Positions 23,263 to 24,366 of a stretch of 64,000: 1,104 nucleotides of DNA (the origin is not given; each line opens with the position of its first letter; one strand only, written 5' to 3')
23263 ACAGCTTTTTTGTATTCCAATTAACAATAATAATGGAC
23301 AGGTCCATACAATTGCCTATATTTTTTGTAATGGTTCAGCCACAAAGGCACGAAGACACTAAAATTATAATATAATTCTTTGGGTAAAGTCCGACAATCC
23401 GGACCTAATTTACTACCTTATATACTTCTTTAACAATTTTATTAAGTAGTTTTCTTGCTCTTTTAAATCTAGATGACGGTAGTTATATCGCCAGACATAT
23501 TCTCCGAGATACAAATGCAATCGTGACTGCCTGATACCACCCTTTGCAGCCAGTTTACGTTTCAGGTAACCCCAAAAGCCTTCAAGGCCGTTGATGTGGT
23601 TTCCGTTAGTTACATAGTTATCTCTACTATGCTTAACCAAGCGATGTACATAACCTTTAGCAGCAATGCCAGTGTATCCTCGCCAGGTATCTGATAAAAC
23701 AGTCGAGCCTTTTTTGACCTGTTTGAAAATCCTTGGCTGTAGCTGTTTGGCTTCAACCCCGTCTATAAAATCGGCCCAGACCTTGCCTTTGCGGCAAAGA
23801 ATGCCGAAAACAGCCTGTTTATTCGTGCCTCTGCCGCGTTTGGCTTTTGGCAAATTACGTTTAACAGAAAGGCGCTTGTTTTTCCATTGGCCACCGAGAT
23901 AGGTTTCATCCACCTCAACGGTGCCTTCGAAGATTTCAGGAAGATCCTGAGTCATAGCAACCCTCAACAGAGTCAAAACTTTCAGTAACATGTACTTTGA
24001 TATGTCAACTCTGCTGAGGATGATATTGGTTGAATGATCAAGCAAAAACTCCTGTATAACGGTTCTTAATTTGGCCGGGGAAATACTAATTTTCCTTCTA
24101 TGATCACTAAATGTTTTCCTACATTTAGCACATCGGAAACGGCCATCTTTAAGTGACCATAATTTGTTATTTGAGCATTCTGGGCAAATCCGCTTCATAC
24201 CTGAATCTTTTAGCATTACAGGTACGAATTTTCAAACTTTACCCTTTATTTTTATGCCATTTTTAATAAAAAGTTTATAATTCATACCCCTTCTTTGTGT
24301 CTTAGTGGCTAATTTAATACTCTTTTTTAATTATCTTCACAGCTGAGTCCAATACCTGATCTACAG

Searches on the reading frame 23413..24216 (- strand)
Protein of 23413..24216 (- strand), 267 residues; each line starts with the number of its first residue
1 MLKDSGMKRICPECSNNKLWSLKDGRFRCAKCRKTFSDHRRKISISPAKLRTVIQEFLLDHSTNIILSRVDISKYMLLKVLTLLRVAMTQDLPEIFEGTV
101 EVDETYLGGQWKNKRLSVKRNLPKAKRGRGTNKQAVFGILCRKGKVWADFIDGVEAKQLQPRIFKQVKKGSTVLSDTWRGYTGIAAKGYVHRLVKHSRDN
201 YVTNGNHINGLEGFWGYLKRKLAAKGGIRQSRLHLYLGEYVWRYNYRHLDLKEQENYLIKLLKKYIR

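Call 89: search_protein_families(library=pfam, proteins=[window:23413-24216:-], max_evalue=0.01)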
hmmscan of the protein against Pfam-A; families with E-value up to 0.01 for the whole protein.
window:23413-24216:- (267 aa): 4 families
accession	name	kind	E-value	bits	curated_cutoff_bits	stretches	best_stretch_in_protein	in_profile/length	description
PF12762.13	DDE_Tnp_IS1595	-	3.7e-30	105.4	27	1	97-245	3-153/153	ISXO2-like transposase domain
PF12760.12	Zn_ribbon_IS1595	-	4e-06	27.1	25.4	1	8-35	18-46/46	Transposase zinc-ribbon domain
PF14768.12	RPA_interact_C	-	0.0069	17.3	25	0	10-64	1-50/80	Replication protein A interacting C-terminal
PF11781.13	Zn_ribbon_RRN7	-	0.0088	16.1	27.1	0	7-32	3-27/32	Zinc-finger of RNA-polymerase I-specific TFIIB, Rrn7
